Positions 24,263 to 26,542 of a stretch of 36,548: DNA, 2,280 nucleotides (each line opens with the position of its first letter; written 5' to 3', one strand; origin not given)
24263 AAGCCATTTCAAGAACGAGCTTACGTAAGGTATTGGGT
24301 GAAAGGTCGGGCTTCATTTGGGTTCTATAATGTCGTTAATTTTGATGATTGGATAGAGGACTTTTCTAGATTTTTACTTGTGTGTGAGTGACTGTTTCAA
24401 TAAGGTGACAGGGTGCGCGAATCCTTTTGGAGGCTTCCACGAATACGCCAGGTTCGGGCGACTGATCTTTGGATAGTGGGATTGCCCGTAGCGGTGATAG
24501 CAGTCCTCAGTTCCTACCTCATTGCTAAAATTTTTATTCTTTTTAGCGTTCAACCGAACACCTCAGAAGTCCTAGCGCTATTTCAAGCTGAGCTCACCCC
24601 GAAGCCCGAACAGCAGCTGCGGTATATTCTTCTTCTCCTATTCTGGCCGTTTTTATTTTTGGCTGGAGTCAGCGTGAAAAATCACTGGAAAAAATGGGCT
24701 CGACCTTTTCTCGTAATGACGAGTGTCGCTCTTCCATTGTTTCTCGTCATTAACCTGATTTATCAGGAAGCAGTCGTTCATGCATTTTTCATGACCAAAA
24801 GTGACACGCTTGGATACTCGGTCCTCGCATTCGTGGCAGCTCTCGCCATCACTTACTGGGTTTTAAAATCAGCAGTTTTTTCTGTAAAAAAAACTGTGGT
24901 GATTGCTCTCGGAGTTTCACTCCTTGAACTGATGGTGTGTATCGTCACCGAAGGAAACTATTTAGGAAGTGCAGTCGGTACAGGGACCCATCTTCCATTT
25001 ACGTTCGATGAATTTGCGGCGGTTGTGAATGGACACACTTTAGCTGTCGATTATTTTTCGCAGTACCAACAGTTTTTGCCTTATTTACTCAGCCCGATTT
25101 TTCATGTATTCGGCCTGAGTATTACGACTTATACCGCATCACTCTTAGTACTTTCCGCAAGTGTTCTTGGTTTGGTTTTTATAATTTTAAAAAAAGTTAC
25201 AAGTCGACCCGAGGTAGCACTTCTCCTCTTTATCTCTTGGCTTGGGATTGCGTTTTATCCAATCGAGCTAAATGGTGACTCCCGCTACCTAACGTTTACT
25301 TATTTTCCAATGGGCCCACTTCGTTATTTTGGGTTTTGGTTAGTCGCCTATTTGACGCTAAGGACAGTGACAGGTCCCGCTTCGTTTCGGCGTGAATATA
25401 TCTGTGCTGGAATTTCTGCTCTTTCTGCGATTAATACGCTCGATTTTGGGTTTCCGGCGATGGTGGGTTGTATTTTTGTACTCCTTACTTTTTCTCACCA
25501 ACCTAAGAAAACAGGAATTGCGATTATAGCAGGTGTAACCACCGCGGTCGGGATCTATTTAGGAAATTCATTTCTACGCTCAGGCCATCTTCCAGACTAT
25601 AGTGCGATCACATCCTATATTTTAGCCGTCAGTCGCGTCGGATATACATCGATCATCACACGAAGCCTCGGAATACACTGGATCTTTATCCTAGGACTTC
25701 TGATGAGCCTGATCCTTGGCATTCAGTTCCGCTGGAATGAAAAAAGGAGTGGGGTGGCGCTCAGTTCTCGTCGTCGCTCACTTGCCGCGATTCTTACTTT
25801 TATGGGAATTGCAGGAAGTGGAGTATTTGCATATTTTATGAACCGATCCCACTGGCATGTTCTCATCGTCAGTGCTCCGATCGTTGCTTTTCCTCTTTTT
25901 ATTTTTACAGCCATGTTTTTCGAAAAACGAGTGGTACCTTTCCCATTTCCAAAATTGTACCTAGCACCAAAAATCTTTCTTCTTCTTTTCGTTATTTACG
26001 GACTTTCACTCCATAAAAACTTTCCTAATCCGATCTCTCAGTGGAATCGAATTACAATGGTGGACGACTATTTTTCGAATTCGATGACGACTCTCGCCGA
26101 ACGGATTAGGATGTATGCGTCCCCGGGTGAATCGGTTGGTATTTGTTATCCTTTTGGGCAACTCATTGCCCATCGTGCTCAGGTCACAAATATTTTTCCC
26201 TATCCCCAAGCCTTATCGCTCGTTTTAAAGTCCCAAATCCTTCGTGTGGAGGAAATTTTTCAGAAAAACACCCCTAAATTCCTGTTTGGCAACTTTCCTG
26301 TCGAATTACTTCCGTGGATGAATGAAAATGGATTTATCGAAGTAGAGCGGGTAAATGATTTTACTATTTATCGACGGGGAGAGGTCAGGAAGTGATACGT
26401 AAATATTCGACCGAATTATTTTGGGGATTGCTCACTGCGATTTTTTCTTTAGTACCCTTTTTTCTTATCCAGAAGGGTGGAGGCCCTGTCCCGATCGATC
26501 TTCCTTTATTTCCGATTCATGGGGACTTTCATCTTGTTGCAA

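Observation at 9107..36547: Unusual density of GT-C-like polytopic proteins and lipid-carrier GT2 synthases, with no small GtrA/ArnEF-type flippase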

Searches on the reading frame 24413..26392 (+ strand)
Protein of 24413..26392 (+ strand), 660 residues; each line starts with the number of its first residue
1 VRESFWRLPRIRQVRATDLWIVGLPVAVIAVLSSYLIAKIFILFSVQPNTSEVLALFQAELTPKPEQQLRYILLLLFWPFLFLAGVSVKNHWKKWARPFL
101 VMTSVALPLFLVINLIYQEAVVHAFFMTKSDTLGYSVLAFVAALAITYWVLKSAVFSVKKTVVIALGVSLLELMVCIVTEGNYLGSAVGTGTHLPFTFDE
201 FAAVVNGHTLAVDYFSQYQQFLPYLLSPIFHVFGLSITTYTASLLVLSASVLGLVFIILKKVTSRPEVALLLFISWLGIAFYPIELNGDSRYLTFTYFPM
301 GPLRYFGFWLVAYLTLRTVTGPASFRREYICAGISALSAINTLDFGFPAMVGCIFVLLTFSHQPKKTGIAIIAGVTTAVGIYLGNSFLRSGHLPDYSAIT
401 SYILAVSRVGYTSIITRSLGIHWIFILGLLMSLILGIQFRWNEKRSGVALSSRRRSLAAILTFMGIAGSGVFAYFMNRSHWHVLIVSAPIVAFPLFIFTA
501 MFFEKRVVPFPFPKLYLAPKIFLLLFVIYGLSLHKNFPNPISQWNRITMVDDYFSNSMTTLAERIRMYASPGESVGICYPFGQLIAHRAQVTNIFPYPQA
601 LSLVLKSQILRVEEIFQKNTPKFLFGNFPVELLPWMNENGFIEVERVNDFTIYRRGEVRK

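Call 4: search_protein_families(library=pfam, proteins=[window:24413-26392:+], max_evalue=1)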
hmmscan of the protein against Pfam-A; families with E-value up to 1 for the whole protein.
window:24413-26392:+ (660 aa): 0 families

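Call 7: search_protein_families(library=ncbifam, proteins=[window:24413-26392:+], max_evalue=1)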
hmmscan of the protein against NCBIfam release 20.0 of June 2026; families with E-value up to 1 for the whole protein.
window:24413-26392:+ (660 aa): 0 families

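Call 14: find_homologous_proteins(query=window:24413-26392:+, max_evalue=0.001)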
Query window:24413-26392:+ (660 aa): 5 proteins with E <= 0.001 among 8000 candidates.
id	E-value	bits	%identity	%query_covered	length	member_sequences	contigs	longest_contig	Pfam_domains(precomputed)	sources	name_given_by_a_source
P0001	0.0e+0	1461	100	100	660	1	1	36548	-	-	-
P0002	5.8e-206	704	52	99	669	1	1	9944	-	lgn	-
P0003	1.1e-200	687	50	98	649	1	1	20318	-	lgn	-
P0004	1.8e-162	561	43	98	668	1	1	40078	-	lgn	-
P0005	2.1e-30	124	26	70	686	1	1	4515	-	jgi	jgi:hypothetical protein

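Call 15: find_encoding_contigs(protein=P0004, flank=10000, max_places=3)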
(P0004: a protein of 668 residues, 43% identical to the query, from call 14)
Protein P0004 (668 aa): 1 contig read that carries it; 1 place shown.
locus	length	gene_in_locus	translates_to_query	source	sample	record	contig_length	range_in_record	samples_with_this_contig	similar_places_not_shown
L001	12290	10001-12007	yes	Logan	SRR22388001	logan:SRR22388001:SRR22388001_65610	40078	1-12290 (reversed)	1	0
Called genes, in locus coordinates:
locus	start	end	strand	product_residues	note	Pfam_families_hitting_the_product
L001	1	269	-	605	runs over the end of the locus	PF07715:Plug, PF00593:TonB_dep_Rec_b-barrel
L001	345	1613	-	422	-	PF25390:WD40_RLD, PF13540:RCC1_2 (weak), PF00415:RCC1, PF13540:RCC1_2 (weak)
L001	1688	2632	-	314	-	PF12483:GIDE (weak)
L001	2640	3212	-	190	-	PF04011:LemA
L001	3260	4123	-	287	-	PF02557:VanY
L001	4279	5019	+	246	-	PF02811:PHP (weak)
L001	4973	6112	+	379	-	PF13506:Glyco_transf_21, PF13641:Glyco_tranf_2_3, PF13632:Glyco_trans_2_3 (weak)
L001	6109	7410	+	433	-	PF00232:Glyco_hydro_1, PF00150:Cellulase (weak)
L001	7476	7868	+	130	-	PF00072:Response_reg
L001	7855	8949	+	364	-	PF13188:PAS_8 (weak), PF08448:PAS_4, PF00512:HisKA (weak), PF02518:HATPase_c (weak)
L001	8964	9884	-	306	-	PF00535:Glycos_transf_2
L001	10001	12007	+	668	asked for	-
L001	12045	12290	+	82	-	?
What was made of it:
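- Closest known: Mycobacterial arabinan and galactan GT-C enzymes. Different: The host appears to be Gram-negative: the related contig L001 carries a TonB-dependent receptor (call 15).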

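Call 16: find_encoding_contigs(protein=P0003, flank=10000, max_places=3)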
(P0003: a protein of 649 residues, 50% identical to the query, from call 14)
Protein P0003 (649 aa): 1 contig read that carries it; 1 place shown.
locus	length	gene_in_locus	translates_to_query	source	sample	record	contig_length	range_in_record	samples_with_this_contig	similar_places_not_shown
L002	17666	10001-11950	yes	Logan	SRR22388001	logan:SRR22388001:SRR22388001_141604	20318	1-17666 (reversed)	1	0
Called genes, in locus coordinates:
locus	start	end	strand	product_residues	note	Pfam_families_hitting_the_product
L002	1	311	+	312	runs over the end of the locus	PF01370:Epimerase, PF04321:RmlD_sub_bind, PF16363:GDP_Man_Dehyd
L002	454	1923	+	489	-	PF09852:DUF2079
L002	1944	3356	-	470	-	-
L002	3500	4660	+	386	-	PF13173:AAA_14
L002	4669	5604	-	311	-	PF00535:Glycos_transf_2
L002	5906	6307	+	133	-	-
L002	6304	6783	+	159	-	PF01381:HTH_3 (faint)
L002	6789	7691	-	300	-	PF02779:Transket_pyr, PF02780:Transketolase_C (weak)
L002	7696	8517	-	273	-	PF00456:Transketolase_N, PF13292:DXP_synthase_N (faint), PF00676:E1_dh (weak), PF02775:TPP_enzyme_C (weak)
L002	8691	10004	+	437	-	PF07804:HipA_C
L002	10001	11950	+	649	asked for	-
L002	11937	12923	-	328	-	PF01370:Epimerase, PF16363:GDP_Man_Dehyd, PF07993:NAD_binding_4 (faint)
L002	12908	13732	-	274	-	PF00483:NTP_transferase, PF12804:NTP_transf_3 (weak)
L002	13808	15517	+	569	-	-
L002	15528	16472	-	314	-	PF00535:Glycos_transf_2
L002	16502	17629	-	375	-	PF13173:AAA_14, PF13635:DUF4143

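Call 18: find_related_loci(query=A1, collection=genome_contigs, flank=10000)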
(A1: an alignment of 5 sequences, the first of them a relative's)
Query A1 (660 aa) in genome_contigs; peptide patterns used: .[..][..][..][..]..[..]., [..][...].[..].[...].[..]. (x = any residue, [..] = any of these).
36 stretches matched a pattern; 15 encode a relative of the query (tblastn E <= 1e-3); 15 distinct loci.
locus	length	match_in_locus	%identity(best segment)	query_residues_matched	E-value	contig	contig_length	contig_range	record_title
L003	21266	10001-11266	29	194-616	1e-40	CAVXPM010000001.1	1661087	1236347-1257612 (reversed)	MAG: uncultured Solirubrobacteraceae bacterium isolate MFD04580.bin.1.6 genome assembly, contig: contig_13694, whole gen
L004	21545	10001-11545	25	145-657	3e-29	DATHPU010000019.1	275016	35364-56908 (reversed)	MAG TPA_asm: Solirubrobacteraceae bacterium isolate SMAG_U12720 k141_2966309, whole genome shotgun sequence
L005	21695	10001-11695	23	61-609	9e-29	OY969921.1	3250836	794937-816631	MAG: uncultured Solirubrobacterales bacterium isolate MFD05841.bin.c.1 genome assembly, chromosome: 1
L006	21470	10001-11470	25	173-655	1e-26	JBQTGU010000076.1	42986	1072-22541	MAG: Actinomycetota bacterium isolate SAR216 c_000000071834, whole genome shotgun sequence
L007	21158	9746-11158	25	173-646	8e-27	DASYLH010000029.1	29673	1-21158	MAG TPA_asm: Conexibacter sp. isolate SMAG_U4343 k141_395606, whole genome shotgun sequence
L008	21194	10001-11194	27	193-594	6e-26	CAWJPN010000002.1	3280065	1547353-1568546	MAG: uncultured Solirubrobacterales bacterium isolate MFD04463.bin.1.41 genome assembly, contig: contig_5934, whole geno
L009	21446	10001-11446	23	173-655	4e-26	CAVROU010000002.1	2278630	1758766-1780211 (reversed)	MAG: uncultured Solirubrobacterales bacterium isolate MFD01138.bin.2.64 genome assembly, contig: contig_9798, whole geno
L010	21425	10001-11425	25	140-625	2e-25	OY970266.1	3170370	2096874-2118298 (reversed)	MAG: uncultured Actinomycetes bacterium isolate MFD09368.bin.c.3 genome assembly, chromosome: 1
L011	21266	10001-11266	25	193-618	2e-25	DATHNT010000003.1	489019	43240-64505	MAG TPA_asm: Solirubrobacteraceae bacterium isolate SMAG_U12665 k141_2107213, whole genome shotgun sequence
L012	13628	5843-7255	24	173-646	1e-23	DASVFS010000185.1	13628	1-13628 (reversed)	MAG TPA_asm: Conexibacter sp. isolate SMAG_U2095 k141_888829, whole genome shotgun sequence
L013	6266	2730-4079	27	193-641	2e-23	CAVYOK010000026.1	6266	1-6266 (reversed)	MAG: uncultured Actinomycetes bacterium isolate MFD09206.bin.1.210 genome assembly, contig: contig_89156, whole genome s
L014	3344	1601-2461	29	193-485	1e-21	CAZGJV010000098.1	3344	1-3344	MAG TPA_asm: uncultured Conexibacter sp. isolate binchicken_co50_217 genome assembly, contig: NODE_48068_length_3344_cov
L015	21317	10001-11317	26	180-625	7e-19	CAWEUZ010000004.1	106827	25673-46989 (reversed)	MAG: uncultured Actinomycetes bacterium isolate MFD05537.bin.1.31 genome assembly, contig: contig_6949, whole genome sho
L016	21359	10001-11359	26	193-646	5e-25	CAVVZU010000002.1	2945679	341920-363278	MAG: uncultured Solirubrobacteraceae bacterium isolate MFD01828.bin.2.19 genome assembly, contig: contig_20886, whole ge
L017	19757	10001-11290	27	193-609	1e-24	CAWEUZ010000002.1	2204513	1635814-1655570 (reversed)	MAG: uncultured Actinomycetes bacterium isolate MFD05537.bin.1.31 genome assembly, contig: contig_2100, whole genome sho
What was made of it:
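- Tried and rejected: The only GTDB relatives of C4 are Solirubrobacterales at 23-29% identity (call 18).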

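Call 21: search_protein_families(library=pfam, proteins=[L003:9341-11401:+, L004:9485-11539:+, L005:9638-11848:+, L006:9449-11479:+, L010:9194-11536:+, L015:9362-11425:+, L017:9308-11542:+, P0005, P0004], max_evalue=1)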
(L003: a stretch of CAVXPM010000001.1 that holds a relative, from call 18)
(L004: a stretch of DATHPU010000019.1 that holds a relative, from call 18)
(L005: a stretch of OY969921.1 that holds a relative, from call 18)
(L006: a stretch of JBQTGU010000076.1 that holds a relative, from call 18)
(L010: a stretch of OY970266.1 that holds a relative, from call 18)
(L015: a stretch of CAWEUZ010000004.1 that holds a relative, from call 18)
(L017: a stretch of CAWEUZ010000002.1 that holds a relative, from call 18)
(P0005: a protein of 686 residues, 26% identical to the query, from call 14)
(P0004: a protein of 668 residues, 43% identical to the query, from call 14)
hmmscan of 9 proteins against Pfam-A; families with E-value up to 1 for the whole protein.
L003:9341-11401:+ (687 aa): 0 families

L004:9485-11539:+ (685 aa): 0 families

L005:9638-11848:+ (737 aa): 0 families

L006:9449-11479:+ (677 aa): 0 families

L010:9194-11536:+ (781 aa): 1 family
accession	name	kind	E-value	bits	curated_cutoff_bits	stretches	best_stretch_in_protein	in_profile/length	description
PF11685.13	DUF3281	-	0.051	13.4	24.1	1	202-361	5-160/267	Protein of unknown function (DUF3281)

L015:9362-11425:+ (688 aa): 0 families

L017:9308-11542:+ (745 aa): 0 families

P0005 (686 aa): 0 families

P0004 (668 aa): 0 families

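Call 24: search_solved_structures(query=A2, max_evalue=10, show_alignments=2)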
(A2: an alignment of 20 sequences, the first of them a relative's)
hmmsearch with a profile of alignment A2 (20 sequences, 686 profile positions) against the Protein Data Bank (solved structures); distinct sequences matched with E-value up to 10: 0.
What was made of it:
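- Closest known: Mycobacterial arabinan and galactan GT-C enzymes. Different: There is no sequence similarity (call 24).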

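Call 26: search_protein_families(library=pfam, proteins=[L009:11437-13359:+, L002:13808-15514:+, L002:1947-3356:-, L002:454-1920:+, L009:7581-9395:+, L009:15505-18018:-, L009:20141-21190:-, L009:6254-7597:+, L009:3256-4605:+], max_evalue=0.1)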
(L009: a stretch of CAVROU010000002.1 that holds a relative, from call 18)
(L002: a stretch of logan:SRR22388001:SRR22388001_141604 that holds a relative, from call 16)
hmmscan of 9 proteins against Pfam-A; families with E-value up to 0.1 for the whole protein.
L009:11437-13359:+ (641 aa): 0 families

L002:13808-15514:+ (569 aa): 0 families

L002:1947-3356:- (470 aa): 0 families

L002:454-1920:+ (489 aa): 1 family
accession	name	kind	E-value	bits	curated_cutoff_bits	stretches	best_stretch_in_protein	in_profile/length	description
PF09852.15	DUF2079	-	5.2e-17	62.5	28.2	1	77-424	45-399/459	Predicted membrane protein (DUF2079)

L009:7581-9395:+ (605 aa): 0 families

L009:15505-18018:- (838 aa): 0 families

L009:20141-21190:- (350 aa): 3 families
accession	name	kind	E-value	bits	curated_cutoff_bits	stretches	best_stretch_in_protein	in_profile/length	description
PF00535.33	Glycos_transf_2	-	1.2e-27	97.3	23.3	1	4-164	1-165/168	Glycosyl transferase family 2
PF10111.15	Glyco_tranf_2_2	-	2.2e-06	27.8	27.3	1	6-94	2-91/276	Glycosyltransferase like family 2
PF13641.12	Glyco_tranf_2_3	-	1.1e-05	26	27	1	3-137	3-140/230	Glycosyltransferase like family 2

L009:6254-7597:+ (448 aa): 4 families
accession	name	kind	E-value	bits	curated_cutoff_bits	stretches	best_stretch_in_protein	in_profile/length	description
PF00534.26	Glycos_transf_1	-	3.4e-11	43.4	26.4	1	236-345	28-135/172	Glycosyl transferases group 1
PF13692.12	Glyco_trans_1_4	-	7.3e-09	36.5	27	1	272-349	47-124/142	Glycosyl transferases group 1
PF20706.3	GT4-conflict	-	0.00011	21.7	26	1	232-394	208-364/385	Family 4 Glycosyltransferase in conflict systems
PF13524.12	Glyco_trans_1_2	-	0.012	16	25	0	287-402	31-129/144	Glycosyl transferase-like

L009:3256-4605:+ (450 aa): 3 families
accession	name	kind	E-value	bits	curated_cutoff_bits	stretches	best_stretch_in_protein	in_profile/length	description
PF00534.26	Glycos_transf_1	-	3.9e-13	49.7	26.4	1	226-386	13-170/172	Glycosyl transferases group 1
PF13692.12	Glyco_trans_1_4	-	1e-10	42.4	27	1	230-372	3-140/142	Glycosyl transferases group 1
PF13524.12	Glyco_trans_1_2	-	0.0009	19.6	25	1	258-388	13-128/144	Glycosyl transferase-like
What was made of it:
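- On Described GT-C sequence families (PMT/GT39, PMT_2-ArnT/GT83, YfhO, GT87/DUF2029, STT3/GT66 and others in Pfam): The same holds for their orthologs (calls 21, 26).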

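Call 36: predict_structure(alignment_id=A1)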
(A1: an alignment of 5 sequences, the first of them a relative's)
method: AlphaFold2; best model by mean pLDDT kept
length: 660 residues; sequences in the alignment: 5
mean_pLDDT: 44.8   pTM: 0.43
mean pLDDT of the five models: 44.8, 44.0, 43.7, 42.4, 40.0
residues with pLDDT >= 90: 0; 70-90: 49; 50-70: 139; < 50: 472
segments of 3 or more residues with pLDDT < 50: 1-275, 277-304, 385-425, 473-551, 594-623, 629-632, 646-651, 657-660
pLDDT, mean of each block of 10 residues (from residue 1): 29 29 38 43 37 27 34 41 46 40 37 36 30 33 39 39 40 34 34 36 34 35 45 43 45 45 43 46 36 33 49 68 70 68 59 77 76 73 46 37 31 30 49 62 63 62 61 46 36 37 31 33 36 27 34 60 65 56 65 47 37 43 47 55 51 47
secondary structure, 60 per line:
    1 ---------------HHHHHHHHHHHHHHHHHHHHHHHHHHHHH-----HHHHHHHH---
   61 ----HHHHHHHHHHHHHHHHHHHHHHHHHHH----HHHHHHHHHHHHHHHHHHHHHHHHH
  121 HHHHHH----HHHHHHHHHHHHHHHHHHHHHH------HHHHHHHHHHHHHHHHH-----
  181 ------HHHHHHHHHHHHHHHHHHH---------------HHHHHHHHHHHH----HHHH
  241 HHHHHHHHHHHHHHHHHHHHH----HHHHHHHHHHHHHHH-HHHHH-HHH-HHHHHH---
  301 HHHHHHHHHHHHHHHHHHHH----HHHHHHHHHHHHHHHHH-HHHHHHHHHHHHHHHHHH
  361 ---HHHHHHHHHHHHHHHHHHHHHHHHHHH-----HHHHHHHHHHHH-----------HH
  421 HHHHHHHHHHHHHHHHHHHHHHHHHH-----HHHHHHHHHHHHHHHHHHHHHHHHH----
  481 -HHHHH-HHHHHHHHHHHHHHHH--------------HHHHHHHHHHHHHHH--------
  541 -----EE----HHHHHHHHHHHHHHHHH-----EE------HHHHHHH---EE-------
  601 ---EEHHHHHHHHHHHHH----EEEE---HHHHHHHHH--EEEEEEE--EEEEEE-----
elements in order (helices of 4 or more, strands of 3 or more residues): H16-44 H50-57 H65-91 H96-126 H131-152 H159-175 H187-205 H221-232 H237-261 H266-280 H282-286 H292-297 H301-320 H325-341 H343-360 H364-390 H396-407 H419-446 H452-476 H482-486 H488-503 H518-532 H552-568 H582-588 H606-618 E623-626 H630-638 E641-647 E650-655
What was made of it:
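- Tried and rejected: AF2 of C4 with five sequences failed at pLDDT 44.8 (call 36).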

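Call 37: find_homologous_proteins(query=A2, max_evalue=0.00001)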
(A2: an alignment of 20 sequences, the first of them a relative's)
Query A2 (20 sequences) (660 aa, profile of the alignment): 5 proteins with E <= 0.00001 among 8000 candidates.
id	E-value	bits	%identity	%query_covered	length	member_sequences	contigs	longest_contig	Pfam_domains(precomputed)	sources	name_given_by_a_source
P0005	6.4e-275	932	26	70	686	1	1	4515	-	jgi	jgi:hypothetical protein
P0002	4.8e-232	790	52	99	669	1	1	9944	-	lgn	-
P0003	2.3e-226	771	50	98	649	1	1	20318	-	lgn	-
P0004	2.1e-225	768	43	98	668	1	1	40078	-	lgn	-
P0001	1.4e-210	719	100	100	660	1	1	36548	-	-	-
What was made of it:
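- Tried and rejected: find_homologous_proteins with the 20-sequence C4 profile returned only the same five proteins (call 37).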

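Call 40: find_encoding_contigs(protein=P0002, flank=10000, max_places=3)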
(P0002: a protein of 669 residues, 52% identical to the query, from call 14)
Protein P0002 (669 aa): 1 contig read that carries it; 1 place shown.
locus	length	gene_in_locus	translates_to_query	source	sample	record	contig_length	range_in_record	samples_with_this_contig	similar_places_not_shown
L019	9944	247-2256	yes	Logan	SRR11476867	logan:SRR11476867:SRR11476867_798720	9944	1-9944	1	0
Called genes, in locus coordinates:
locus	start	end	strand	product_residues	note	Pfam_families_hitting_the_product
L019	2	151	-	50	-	?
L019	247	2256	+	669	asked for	-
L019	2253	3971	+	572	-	-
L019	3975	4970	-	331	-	PF01370:Epimerase, PF16363:GDP_Man_Dehyd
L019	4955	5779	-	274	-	PF00483:NTP_transferase, PF12804:NTP_transf_3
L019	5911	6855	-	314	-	PF00535:Glycos_transf_2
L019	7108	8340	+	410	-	-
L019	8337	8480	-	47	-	PF13173:AAA_14 (weak)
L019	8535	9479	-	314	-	PF01370:Epimerase, PF04321:RmlD_sub_bind, PF16363:GDP_Man_Dehyd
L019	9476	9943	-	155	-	?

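Call 41: find_encoding_contigs(protein=P0005, flank=10000, max_places=3)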
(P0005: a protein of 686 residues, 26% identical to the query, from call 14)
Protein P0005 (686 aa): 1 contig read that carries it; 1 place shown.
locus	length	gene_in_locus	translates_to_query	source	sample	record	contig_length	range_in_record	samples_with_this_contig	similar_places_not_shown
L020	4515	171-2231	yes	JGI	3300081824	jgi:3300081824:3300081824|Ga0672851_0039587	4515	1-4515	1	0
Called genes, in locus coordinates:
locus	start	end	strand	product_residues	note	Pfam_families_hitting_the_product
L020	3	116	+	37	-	?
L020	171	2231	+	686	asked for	-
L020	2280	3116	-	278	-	PF13489:Methyltransf_23, PF08241:Methyltransf_11, PF08242:Methyltransf_12 (weak), PF13649:Methyltransf_25 (weak), PF13847:Methyltransf_31 (faint)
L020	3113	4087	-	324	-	PF00106:adh_short (faint), PF01073:3Beta_HSD, PF01370:Epimerase, PF02719:Polysacc_synt_2 (weak), PF04321:RmlD_sub_bind, PF07993:NAD_binding_4 (faint), PF13460:NAD_binding_10, PF16363:GDP_Man_Dehyd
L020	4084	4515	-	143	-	PF08241:Methyltransf_11, PF08242:Methyltransf_12 (weak), PF13489:Methyltransf_23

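Call 50: search_protein_representatives(alignment_id=A1)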
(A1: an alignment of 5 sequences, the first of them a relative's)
Query: 5 sequences, 673 profile positions. Proteins with E-value up to 0.001 (for the whole library): 1376; up to 1e-10: 920; up to 1e-30: 300. The best 150 are listed.
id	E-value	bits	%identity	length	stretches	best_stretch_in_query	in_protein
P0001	0.0e+00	1079.1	-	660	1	1-673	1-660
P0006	4.2e-146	504.8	-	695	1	28-668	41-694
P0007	2.0e-145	502.5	-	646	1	14-666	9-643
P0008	9.7e-145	500.3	-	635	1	25-670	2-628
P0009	2.3e-121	423.1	-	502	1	182-669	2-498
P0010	2.8e-119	416.2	-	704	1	11-659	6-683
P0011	4.9e-119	415.4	-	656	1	63-668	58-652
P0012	2.2e-118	413.2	-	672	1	21-671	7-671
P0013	2.3e-116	406.5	-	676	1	30-666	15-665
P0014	1.4e-115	404.0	-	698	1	22-655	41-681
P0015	3.1e-114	399.5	-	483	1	204-668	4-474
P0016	5.1e-113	395.5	-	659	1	29-667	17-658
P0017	1.3e-108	380.9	-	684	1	29-666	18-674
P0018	2.0e-107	377.0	-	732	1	59-657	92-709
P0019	4.3e-106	372.6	-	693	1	27-639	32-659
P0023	1.2e-103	364.5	-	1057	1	29-655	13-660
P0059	7.4e-92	325.6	-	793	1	27-656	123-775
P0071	2.6e-89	317.1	-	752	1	20-667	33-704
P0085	1.6e-86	307.9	-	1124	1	13-668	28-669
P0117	3.8e-83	296.8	-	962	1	11-669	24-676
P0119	7.3e-83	295.8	-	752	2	164-668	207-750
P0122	3.0e-82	293.8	-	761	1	54-660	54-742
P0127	1.2e-81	291.9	-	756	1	20-668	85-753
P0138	1.4e-79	285.0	-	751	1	182-640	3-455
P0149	2.7e-78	280.8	-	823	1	60-660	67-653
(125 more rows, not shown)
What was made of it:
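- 24413..26395 (+): C4: GT-C-fold glycosyltransferase of an unannotated family. Conserved residues: E200 and D344 (acidic), R304, R478, R546. Family size in call 50.
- Tried and rejected: The word index misses this family; the exhaustive search found 1376 (call 50).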
